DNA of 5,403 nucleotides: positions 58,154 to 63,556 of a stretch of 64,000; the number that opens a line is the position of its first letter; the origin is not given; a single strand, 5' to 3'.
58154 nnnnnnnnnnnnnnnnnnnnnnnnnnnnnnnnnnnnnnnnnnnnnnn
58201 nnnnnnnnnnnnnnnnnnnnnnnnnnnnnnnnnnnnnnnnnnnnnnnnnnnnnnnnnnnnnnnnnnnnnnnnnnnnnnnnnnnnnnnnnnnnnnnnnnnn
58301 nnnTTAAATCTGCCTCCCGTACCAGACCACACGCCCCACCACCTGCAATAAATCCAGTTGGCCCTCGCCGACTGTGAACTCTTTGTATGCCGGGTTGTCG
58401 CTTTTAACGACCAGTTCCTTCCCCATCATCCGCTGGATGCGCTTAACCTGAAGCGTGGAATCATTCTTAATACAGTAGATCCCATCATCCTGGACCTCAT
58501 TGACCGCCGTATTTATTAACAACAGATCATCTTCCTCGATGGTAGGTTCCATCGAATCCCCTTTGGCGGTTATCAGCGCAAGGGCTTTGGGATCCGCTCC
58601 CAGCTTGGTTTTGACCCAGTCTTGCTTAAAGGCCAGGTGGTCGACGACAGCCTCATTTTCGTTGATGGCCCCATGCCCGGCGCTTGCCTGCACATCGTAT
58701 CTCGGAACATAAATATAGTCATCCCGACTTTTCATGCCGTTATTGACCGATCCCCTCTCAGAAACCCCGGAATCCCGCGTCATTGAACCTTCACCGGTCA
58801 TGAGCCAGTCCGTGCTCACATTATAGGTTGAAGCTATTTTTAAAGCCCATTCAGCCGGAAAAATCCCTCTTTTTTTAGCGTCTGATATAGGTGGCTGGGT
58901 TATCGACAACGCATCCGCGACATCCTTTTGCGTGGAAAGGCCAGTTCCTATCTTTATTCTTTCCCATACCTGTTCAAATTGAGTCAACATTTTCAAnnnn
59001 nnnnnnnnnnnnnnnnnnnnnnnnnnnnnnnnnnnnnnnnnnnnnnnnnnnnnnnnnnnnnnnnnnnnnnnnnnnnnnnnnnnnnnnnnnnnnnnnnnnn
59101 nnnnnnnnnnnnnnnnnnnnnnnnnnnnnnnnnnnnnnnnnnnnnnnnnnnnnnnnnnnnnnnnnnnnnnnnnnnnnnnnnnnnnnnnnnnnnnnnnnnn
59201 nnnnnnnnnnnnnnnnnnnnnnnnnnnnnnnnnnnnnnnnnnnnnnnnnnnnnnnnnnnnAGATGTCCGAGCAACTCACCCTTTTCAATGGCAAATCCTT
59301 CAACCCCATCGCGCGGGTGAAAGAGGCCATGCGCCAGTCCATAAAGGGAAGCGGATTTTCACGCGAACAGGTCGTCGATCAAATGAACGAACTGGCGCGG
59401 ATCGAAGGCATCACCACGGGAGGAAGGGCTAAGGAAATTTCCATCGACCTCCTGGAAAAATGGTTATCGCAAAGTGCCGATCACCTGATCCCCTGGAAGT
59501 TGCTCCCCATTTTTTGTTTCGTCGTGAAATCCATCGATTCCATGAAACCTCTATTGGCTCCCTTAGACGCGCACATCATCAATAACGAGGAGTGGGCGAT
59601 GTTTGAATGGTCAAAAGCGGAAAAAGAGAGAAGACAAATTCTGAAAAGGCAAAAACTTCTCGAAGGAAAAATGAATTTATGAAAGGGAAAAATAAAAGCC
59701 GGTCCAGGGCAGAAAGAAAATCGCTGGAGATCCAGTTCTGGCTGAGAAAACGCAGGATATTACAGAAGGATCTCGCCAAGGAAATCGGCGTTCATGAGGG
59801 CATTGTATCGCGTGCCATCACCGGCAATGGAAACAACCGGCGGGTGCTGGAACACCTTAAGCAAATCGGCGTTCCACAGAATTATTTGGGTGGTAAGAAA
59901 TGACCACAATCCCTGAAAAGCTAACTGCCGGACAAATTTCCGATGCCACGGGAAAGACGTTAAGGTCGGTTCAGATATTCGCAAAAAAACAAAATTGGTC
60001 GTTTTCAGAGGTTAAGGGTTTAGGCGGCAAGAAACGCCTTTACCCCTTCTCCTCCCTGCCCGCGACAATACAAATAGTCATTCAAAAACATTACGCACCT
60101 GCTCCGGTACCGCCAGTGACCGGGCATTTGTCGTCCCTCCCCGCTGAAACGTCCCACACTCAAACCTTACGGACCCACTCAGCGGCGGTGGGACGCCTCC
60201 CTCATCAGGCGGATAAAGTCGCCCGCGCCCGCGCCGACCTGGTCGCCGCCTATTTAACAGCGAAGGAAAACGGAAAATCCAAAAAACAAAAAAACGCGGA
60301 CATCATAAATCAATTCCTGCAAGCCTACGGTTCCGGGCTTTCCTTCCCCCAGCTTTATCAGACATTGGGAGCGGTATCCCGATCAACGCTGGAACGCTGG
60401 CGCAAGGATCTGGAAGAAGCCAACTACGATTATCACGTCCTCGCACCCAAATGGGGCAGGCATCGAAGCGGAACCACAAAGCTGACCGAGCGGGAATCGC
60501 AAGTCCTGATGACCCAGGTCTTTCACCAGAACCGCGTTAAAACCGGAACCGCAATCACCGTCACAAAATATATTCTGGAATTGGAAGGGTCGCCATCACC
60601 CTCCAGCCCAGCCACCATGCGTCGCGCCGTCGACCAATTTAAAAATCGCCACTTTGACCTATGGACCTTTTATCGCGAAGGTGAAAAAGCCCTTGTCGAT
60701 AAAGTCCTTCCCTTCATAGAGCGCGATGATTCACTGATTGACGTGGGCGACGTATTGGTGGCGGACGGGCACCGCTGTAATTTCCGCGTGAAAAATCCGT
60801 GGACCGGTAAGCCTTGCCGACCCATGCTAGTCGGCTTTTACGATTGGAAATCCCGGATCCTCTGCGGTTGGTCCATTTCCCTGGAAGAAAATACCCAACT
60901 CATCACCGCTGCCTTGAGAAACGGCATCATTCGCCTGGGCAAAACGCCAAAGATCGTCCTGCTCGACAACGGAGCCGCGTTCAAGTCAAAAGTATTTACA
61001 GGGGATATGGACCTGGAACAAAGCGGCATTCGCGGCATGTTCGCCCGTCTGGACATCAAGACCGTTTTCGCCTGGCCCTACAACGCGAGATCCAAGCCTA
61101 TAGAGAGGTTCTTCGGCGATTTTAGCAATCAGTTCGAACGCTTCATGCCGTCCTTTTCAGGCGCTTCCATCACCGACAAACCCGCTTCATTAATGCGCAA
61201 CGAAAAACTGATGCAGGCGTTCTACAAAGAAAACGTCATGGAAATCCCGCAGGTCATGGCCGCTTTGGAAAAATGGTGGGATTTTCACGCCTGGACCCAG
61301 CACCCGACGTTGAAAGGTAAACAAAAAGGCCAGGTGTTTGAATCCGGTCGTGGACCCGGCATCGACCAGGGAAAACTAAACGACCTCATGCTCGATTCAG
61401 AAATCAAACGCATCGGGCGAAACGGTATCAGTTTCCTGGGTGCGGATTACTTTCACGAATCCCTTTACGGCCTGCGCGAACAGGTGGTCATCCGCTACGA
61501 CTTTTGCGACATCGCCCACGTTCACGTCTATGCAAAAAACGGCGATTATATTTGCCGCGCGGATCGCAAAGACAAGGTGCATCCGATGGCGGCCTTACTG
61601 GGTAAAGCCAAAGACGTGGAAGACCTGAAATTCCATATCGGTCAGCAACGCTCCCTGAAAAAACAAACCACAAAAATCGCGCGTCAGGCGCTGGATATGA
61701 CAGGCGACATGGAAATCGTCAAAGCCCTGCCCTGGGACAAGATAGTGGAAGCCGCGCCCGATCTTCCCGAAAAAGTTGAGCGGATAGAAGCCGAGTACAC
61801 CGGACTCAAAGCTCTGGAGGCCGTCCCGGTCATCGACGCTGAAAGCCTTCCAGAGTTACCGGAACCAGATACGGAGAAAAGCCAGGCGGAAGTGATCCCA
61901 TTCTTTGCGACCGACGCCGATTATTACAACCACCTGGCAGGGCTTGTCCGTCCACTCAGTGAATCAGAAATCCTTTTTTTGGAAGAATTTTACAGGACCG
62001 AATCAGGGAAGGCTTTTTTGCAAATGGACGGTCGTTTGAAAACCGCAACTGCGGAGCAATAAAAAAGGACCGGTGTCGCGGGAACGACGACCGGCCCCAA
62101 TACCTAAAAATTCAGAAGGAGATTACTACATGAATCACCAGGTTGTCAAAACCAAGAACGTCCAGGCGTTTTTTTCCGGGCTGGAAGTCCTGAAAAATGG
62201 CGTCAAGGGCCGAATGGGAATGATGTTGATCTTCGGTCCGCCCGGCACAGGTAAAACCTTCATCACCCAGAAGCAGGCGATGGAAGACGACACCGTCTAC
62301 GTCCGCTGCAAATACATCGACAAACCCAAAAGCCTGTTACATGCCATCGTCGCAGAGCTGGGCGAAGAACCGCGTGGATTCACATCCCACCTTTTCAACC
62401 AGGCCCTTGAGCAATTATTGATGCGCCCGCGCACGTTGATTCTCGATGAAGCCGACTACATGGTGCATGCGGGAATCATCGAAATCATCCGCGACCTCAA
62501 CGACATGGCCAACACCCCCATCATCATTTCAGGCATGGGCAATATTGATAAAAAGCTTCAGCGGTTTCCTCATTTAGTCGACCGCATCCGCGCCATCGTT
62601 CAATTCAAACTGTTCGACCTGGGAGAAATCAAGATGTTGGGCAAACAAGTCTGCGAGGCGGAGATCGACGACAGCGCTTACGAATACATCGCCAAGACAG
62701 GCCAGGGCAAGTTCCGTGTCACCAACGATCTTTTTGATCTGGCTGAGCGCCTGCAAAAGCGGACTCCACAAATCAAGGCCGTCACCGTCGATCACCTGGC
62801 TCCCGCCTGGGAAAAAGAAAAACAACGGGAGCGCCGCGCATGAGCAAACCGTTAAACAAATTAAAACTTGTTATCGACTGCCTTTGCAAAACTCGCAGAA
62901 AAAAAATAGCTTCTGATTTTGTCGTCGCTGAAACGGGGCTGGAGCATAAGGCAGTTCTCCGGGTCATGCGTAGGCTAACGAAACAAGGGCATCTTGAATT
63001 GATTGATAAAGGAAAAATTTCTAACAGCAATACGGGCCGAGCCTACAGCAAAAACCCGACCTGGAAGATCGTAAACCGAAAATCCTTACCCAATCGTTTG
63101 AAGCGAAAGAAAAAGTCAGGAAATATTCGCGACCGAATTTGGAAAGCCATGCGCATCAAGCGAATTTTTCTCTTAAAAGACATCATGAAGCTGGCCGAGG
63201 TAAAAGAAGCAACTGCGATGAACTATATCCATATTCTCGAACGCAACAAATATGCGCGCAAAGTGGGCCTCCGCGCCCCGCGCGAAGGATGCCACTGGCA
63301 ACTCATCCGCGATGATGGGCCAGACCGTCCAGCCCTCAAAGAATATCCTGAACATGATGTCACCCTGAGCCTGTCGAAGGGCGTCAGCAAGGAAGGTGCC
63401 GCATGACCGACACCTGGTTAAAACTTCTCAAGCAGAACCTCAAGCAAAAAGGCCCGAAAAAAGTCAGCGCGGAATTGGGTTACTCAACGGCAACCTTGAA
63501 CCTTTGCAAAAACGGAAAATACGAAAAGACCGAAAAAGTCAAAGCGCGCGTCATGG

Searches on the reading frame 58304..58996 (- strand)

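Call 59: search_protein_families(library=pfam, proteins=[window:58304-58996:-], max_evalue=0.00001)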
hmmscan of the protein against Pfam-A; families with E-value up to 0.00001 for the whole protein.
window:58304-58996:- (230 aa): 2 families
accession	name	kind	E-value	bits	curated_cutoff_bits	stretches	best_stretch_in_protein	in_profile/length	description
PF00717.28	Peptidase_S24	-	4.2e-20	72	23.3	1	103-224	5-116/116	Peptidase S24-like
PF07022.19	Phage_CI_repr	-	6.8e-10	39.6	22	1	10-72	2-64/65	Bacteriophage CI repressor helix-turn-helix domain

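Call 98: search_protein_families(library=phrogs, proteins=[window:58304-58996:-], max_evalue=0.00001)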
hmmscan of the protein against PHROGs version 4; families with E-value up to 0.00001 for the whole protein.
window:58304-58996:- (230 aa): 6 families
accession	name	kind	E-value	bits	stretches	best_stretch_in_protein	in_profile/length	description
phrog_4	-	transcription regulation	3.4e-53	182.1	1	12-229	139-338/400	transcriptional repressor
phrog_6201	-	transcription regulation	6.4e-29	101.3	1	117-229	3-117/121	CI-like repressor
phrog_8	-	transcription regulation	1.7e-08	35.3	1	16-93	167-235/346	transcriptional regulator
phrog_9710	-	unknown function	1.8e-07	32.1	1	20-75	27-85/95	-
phrog_811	-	DNA, RNA and nucleotide metabolism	2.8e-07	31.2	1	134-226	43-131/140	UmuD-like protein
phrog_3037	-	transcription regulation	4.4e-06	27.6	1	6-77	14-86/189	transcriptional repressor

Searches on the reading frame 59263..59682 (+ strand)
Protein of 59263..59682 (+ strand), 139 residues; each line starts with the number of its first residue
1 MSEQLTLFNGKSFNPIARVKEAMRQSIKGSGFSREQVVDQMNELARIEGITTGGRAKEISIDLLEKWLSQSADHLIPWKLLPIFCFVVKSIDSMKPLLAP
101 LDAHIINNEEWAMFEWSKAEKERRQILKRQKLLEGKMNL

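Call 83: search_protein_families(library=pfam, proteins=[window:59263-59682:+], max_evalue=0.01)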
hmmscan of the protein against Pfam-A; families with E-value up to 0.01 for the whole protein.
window:59263-59682:+ (139 aa): 0 families

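Call 98: search_protein_families(library=phrogs, proteins=[window:59263-59682:+], max_evalue=0.00001)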
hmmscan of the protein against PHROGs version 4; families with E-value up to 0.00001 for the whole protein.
window:59263-59682:+ (139 aa): 1 family
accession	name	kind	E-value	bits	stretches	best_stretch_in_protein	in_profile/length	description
phrog_2345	-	transcription regulation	1.9e-19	70.8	1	16-137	30-142/146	transcriptional regulator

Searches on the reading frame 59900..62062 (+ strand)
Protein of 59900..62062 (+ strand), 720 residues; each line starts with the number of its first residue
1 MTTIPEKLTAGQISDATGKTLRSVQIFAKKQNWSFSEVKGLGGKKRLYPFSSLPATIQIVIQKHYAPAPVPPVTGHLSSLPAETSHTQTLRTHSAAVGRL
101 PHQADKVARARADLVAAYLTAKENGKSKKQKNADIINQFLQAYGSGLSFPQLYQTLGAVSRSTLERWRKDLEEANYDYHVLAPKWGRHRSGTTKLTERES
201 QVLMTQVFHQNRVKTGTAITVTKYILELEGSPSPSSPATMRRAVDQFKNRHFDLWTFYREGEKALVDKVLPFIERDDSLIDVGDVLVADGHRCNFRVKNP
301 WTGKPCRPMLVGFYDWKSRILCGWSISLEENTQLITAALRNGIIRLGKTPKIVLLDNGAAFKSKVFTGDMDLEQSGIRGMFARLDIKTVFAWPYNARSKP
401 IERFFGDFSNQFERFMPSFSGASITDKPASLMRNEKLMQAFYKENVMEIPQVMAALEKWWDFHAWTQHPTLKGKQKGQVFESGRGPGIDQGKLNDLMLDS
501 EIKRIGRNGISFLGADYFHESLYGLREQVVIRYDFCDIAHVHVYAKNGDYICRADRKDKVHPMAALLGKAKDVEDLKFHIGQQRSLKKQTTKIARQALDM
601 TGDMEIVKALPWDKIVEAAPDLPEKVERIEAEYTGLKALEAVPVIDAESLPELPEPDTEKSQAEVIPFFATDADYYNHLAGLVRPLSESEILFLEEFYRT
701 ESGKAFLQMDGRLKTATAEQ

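Call 59: search_protein_families(library=pfam, proteins=[window:59900-62062:+], max_evalue=0.00001)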
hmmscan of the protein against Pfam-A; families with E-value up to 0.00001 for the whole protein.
window:59900-62062:+ (720 aa): 2 families
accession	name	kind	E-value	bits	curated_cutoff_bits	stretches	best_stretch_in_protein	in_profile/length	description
PF09299.17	Mu-transpos_C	-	1.1e-13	51.4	21.7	1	495-553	2-61/61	Mu transposase, C-terminal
PF00665.32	rve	-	1e-06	29.4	32.6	1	307-395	23-101/102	Integrase core domain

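Call 98: search_protein_families(library=phrogs, proteins=[window:59900-62062:+], max_evalue=0.00001)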
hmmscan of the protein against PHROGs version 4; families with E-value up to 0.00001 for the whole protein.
window:59900-62062:+ (720 aa): 4 families
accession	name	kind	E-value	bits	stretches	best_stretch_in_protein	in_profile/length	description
phrog_310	-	integration and excision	5.4e-104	350.4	1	8-674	10-639/696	transposase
phrog_14727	-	unknown function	3.2e-15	56.9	1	134-406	111-386/409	-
phrog_15639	-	unknown function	3.8e-09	37.2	0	377-429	16-67/301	-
phrog_956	-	integration and excision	2.1e-07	31.3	0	502-557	234-290/436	transposase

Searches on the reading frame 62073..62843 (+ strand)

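Call 83: search_protein_families(library=pfam, proteins=[window:62073-62843:+], max_evalue=0.01)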
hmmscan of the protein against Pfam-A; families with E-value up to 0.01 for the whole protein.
window:62073-62843:+ (256 aa): 8 families
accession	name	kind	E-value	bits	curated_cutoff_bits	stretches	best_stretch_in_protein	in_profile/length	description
PF13401.12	AAA_22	-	1.6e-18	67.7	27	1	49-162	6-130/130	AAA domain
PF05621.17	TniB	-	1e-07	32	22.4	1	24-175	10-182/189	Bacterial TniB protein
PF00004.35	AAA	-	3.9e-06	27.8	21.2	1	51-178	1-129/131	ATPase family associated with various cellular activities (AAA)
PF13191.12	AAA_16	-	0.00011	23.2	32.6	1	40-116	16-124/167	AAA ATPase domain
PF13173.12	AAA_14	-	0.0002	21.8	27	1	50-173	4-116/129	AAA domain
PF13245.12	AAA_19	-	0.0004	21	25.1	0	49-68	12-31/134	AAA domain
PF13481.12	AAA_25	-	0.0013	18.9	27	0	27-69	12-54/195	AAA domain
PF00270.35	DEAD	-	0.0033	17.6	26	0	104-145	106-145/167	DEAD/DEAH box helicase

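Call 98: search_protein_families(library=phrogs, proteins=[window:62073-62843:+], max_evalue=0.00001)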
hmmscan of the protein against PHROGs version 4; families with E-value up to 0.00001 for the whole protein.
window:62073-62843:+ (256 aa): 3 families
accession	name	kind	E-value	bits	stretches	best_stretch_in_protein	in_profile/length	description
phrog_296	-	integration and excision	2.1e-33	116.9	1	19-249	293-522/626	DNA transposition protein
phrog_7998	-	unknown function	1.6e-06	28.6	1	50-151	42-151/339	-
phrog_11838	-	DNA, RNA and nucleotide metabolism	4.3e-06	27.1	0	46-251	39-225/420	clamp loader of DNA polymerase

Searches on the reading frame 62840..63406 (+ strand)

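Call 98: search_protein_families(library=phrogs, proteins=[window:62840-63406:+], max_evalue=0.00001)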
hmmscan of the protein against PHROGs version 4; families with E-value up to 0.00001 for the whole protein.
window:62840-63406:+ (188 aa): 1 family
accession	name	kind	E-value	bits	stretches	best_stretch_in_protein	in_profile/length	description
phrog_2030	-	transcription regulation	6.9e-21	75.9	1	17-169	24-177/202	transcriptional regulator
